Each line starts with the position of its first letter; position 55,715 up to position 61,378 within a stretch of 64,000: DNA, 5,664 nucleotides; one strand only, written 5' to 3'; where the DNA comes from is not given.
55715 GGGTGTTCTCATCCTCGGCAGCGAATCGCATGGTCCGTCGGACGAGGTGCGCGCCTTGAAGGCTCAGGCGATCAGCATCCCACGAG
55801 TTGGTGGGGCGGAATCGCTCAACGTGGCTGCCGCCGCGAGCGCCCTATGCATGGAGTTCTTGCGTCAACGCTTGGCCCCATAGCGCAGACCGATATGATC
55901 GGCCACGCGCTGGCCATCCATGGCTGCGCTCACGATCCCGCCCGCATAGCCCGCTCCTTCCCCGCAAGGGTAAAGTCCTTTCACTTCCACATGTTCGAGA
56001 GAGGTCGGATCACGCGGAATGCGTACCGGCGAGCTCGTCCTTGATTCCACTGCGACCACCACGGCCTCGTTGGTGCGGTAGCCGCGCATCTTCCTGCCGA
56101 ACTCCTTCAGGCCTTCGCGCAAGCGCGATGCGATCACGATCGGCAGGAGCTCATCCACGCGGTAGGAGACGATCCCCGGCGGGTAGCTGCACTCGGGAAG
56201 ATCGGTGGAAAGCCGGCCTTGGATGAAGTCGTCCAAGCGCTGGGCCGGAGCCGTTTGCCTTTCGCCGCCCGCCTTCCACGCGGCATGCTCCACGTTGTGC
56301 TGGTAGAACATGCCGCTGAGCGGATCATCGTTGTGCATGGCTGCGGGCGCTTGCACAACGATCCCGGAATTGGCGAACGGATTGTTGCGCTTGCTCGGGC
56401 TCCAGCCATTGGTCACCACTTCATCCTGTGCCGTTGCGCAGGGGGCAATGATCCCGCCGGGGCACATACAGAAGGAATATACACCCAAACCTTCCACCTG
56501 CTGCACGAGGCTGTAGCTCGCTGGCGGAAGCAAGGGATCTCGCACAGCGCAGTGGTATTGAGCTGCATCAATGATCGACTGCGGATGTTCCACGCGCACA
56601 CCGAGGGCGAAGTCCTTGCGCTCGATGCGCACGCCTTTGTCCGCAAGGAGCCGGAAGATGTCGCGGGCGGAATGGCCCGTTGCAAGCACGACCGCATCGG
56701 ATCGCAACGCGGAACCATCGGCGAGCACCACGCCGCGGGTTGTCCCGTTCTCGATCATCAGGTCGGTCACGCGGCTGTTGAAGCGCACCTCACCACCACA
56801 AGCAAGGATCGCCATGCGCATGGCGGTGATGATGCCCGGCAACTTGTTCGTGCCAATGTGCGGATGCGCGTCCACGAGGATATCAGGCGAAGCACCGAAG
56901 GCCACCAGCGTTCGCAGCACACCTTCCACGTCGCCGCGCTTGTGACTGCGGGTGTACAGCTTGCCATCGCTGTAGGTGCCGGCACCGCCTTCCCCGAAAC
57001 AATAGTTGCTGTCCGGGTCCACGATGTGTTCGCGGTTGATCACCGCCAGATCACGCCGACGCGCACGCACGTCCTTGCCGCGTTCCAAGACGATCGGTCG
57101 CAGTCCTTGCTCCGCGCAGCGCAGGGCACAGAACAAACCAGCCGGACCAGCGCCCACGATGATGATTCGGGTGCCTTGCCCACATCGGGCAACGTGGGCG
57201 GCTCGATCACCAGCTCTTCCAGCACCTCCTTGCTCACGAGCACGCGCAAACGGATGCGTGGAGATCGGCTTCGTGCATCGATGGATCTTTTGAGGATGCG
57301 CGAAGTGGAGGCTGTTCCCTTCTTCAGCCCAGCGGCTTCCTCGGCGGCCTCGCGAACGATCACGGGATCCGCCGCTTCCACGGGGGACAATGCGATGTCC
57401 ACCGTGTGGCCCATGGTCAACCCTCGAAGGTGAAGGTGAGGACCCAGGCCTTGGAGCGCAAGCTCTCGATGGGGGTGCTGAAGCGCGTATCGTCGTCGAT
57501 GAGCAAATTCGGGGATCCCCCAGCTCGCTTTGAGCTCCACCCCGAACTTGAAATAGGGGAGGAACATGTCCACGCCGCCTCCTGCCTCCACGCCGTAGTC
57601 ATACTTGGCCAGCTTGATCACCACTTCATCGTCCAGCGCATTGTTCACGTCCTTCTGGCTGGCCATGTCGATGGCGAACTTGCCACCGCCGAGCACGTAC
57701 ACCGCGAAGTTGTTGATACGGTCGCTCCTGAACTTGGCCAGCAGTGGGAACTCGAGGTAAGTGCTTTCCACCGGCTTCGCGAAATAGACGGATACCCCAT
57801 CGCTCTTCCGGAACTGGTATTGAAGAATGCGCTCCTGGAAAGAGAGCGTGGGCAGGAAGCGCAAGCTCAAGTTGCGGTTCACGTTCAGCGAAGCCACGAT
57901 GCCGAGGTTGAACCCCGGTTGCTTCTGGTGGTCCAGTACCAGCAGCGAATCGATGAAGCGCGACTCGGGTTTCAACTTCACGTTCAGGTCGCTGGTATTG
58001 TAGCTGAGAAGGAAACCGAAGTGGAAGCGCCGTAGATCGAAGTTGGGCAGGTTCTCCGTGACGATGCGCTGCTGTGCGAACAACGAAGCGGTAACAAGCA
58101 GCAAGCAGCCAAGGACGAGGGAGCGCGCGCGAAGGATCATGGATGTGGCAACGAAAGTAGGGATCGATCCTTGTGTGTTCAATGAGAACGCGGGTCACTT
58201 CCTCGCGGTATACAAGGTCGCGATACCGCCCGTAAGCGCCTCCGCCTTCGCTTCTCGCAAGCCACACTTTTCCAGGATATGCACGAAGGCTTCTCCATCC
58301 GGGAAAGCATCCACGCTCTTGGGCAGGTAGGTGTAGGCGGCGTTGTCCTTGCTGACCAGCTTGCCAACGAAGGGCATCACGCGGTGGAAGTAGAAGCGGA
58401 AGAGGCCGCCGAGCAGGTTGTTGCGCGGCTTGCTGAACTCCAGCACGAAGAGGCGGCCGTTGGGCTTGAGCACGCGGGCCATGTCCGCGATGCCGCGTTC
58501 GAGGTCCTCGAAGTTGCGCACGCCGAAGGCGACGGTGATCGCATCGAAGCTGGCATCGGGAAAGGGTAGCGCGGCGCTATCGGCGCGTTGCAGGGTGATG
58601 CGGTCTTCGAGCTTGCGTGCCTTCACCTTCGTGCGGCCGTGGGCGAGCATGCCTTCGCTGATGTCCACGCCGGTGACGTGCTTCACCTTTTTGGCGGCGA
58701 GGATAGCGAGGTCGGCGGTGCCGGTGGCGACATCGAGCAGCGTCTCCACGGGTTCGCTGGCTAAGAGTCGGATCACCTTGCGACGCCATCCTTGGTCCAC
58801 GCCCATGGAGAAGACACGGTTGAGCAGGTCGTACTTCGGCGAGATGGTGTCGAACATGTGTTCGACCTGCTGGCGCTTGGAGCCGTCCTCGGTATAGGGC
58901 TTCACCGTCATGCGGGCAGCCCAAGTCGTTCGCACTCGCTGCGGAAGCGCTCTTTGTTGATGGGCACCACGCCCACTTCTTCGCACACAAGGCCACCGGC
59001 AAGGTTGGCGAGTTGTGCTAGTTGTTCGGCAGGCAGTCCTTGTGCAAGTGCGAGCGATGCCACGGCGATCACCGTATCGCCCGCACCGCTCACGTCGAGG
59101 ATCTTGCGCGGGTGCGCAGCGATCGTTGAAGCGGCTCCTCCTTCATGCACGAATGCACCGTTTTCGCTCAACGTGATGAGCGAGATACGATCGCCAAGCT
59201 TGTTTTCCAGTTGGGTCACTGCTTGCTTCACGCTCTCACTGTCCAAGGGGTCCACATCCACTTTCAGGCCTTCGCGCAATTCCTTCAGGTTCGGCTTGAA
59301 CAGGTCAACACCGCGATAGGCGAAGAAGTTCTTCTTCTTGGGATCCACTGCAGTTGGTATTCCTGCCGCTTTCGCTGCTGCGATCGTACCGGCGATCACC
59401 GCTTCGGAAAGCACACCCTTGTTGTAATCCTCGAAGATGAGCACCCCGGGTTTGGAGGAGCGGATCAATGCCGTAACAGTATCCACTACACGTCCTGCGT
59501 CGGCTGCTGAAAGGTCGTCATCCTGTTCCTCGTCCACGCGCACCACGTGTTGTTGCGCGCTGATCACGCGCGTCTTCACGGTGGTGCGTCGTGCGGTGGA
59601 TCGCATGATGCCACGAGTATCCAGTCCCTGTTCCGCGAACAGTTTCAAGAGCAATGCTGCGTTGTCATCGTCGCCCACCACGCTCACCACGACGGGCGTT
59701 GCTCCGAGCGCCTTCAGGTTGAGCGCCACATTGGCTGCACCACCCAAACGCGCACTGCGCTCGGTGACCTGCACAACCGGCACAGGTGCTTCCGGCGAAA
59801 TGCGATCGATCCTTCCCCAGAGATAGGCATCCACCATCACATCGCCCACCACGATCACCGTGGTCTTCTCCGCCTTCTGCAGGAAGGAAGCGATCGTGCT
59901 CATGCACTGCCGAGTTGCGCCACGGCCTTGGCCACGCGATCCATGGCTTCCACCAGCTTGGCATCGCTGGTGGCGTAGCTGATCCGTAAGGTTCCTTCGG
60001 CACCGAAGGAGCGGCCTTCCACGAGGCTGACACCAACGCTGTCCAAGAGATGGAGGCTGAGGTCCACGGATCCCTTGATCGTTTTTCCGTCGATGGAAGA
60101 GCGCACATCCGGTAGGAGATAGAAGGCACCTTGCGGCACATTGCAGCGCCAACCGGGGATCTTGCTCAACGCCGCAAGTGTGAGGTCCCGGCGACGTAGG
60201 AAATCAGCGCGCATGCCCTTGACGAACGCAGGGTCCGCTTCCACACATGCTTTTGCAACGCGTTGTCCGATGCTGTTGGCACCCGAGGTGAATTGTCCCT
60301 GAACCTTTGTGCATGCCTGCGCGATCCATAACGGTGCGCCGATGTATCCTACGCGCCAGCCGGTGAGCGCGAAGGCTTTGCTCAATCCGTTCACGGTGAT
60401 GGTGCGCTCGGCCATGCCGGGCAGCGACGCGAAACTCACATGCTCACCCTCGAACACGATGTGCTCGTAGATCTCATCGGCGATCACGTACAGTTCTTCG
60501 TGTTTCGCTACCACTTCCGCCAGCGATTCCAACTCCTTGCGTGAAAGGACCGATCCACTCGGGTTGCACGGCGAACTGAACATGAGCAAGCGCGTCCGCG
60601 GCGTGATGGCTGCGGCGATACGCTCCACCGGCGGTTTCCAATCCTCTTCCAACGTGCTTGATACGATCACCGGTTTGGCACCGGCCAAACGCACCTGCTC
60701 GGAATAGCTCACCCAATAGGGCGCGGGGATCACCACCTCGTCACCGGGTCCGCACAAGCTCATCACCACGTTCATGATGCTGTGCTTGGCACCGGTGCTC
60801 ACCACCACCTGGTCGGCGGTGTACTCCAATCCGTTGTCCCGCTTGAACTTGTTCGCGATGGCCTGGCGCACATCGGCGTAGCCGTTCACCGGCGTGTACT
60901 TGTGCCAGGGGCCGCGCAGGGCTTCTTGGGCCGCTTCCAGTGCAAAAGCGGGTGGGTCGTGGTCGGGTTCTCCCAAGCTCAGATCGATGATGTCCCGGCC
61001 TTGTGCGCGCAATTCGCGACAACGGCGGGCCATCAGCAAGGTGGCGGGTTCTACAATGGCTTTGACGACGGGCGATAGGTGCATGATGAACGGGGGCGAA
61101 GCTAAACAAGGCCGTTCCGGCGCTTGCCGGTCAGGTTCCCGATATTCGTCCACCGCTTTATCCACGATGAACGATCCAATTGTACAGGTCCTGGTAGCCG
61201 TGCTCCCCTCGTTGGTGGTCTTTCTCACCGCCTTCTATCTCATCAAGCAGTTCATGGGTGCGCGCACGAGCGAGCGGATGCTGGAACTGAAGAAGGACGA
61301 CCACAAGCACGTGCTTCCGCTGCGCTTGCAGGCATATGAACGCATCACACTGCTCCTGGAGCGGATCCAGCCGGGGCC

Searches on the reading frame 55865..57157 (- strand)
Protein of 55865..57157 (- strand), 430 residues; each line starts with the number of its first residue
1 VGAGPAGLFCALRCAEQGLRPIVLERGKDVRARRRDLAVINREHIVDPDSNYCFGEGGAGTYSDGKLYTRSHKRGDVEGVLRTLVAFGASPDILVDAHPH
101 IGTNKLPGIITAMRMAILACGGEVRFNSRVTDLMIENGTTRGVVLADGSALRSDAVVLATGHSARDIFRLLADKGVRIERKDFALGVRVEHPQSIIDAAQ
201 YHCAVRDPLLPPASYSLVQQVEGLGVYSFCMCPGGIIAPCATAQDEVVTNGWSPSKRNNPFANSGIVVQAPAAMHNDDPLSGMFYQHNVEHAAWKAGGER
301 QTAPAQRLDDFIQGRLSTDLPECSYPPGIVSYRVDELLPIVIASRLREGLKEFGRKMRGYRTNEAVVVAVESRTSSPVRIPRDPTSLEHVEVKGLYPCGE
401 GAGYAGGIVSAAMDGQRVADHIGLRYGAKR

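Call 13: search_protein_families(library=pfam, proteins=[window:55865-57157:-])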
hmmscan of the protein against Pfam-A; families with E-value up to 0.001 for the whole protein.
window:55865-57157:- (430 aa): 10 families
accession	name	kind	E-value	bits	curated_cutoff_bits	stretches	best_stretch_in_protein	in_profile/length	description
PF21688.3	FAD-depend_C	-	8.8e-70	235.4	27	1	182-374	1-197/197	FAD-dependent protein, C-terminal domain-like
PF01266.30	DAO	-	6.4e-11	42.8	27.9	1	111-177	153-220/353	FAD dependent oxidoreductase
PF00890.30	FAD_binding_2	-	2.2e-08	34.1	20.4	1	1-30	5-34/414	FAD binding domain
PF03486.20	HI0933_like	-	9.1e-08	32.3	50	0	1-30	6-35/244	HI0933-like protein Rossmann domain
PF01134.28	GIDA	-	2.4e-05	24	22.1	0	127-162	115-150/391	Glucose inhibited division protein A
PF07992.20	Pyr_redox_2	-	3.6e-05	23.8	26.1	0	93-178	169-251/291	Pyridine nucleotide-disulphide oxidoreductase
PF13738.12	Pyr_redox_3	-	0.00032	20.5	30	0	2-30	4-33/305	Pyridine nucleotide-disulphide oxidoreductase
PF01593.30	Amino_oxidase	-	0.00033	20.5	19.8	0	121-164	216-258/443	Flavin containing amine oxidoreductase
PF13450.12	NAD_binding_8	-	0.00038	21.1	21.9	0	2-30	3-31/68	NAD(P)-binding Rossmann-like domain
PF13454.12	NAD_binding_9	-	0.00038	20.9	21.8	0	126-162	119-154/155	FAD-NAD(P)-binding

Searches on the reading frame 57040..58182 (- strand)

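Call 13: search_protein_families(library=pfam, proteins=[window:57040-58182:-])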
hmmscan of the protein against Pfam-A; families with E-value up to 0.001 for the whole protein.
window:57040-58182:- (380 aa): 1 family
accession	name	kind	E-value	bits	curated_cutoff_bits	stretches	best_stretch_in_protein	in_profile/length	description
PF13568.12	OMP_b-brl_2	-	3.8e-18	66.6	27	1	35-223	1-170/175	Outer membrane protein beta-barrel domain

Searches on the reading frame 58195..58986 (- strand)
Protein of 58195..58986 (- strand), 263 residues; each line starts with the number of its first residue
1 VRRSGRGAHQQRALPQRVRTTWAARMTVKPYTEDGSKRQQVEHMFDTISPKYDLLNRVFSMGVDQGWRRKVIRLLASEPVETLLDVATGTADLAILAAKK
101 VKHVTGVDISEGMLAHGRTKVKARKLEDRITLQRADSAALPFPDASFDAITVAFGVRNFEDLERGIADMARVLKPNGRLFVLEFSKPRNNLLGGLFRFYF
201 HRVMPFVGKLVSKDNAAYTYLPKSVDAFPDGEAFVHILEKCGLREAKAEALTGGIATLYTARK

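Call 13: search_protein_families(library=pfam, proteins=[window:58195-58986:-])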
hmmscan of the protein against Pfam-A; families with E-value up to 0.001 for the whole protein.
window:58195-58986:- (263 aa): 9 families
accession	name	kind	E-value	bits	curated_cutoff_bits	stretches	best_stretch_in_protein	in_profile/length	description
PF01209.24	Ubie_methyltran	-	7e-64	215.8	20.1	1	36-263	4-233/233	ubiE/COQ5 methyltransferase family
PF13649.12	Methyltransf_25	-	9.3e-22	78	27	1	84-177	2-97/97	Methyltransferase domain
PF08241.18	Methyltransf_11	-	2.2e-21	76.7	21.2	1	84-181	1-95/95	Methyltransferase domain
PF13847.12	Methyltransf_31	-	1.2e-14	54.7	27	1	81-185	5-113/145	Methyltransferase domain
PF08242.18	Methyltransf_12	-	1.4e-13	51.8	30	1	84-179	1-98/98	Methyltransferase domain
PF13489.12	Methyltransf_23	-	7.4e-11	42.5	27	1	65-187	7-122/164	Methyltransferase domain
PF02353.26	CMAS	-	5.2e-05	23.1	27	1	71-181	54-164/273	Mycolic acid cyclopropane synthetase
PF05175.20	MTS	-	0.00019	21.5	23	1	58-183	10-140/170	Methyltransferase small domain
PF12847.13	Methyltransf_18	-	0.00028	21.4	27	1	80-153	15-89/151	Methyltransferase domain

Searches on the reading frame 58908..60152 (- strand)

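Call 13: search_protein_families(library=pfam, proteins=[window:58908-60152:-])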
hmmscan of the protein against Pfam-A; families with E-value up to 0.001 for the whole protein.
window:58908-60152:- (414 aa): 1 family
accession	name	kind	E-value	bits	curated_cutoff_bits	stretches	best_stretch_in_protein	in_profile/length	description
PF00294.29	PfkB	-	1.8e-36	126.5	25.8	1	97-396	2-296/302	pfkB family carbohydrate kinase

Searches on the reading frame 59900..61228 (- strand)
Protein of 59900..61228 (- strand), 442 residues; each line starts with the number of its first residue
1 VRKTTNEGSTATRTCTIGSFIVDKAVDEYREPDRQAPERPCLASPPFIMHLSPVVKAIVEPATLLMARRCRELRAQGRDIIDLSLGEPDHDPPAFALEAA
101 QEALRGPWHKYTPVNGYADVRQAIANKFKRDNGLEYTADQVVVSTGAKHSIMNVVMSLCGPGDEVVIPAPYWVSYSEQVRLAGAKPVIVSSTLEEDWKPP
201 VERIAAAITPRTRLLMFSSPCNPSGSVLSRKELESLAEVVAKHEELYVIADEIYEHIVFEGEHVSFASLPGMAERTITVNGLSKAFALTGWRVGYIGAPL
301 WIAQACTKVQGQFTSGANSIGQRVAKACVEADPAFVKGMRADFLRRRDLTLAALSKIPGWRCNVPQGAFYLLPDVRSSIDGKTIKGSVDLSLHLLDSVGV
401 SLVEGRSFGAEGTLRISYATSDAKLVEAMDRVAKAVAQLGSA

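Call 13: search_protein_families(library=pfam, proteins=[window:59900-61228:-])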
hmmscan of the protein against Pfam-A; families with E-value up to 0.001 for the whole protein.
window:59900-61228:- (442 aa): 3 families
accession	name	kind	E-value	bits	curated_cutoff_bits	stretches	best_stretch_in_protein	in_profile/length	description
PF00155.27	Aminotran_1_2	-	2.4e-76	257.7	19.7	1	79-431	2-360/361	Aminotransferase class I and II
PF01041.23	DegT_DnrJ_EryC1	-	1.2e-08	35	19.8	1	145-251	49-145/360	DegT/DnrJ/EryC1/StrS aminotransferase family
PF01053.26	Cys_Met_Meta_PP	-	3e-05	23.2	27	1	134-252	64-174/381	Cys/Met metabolism PLP-dependent enzyme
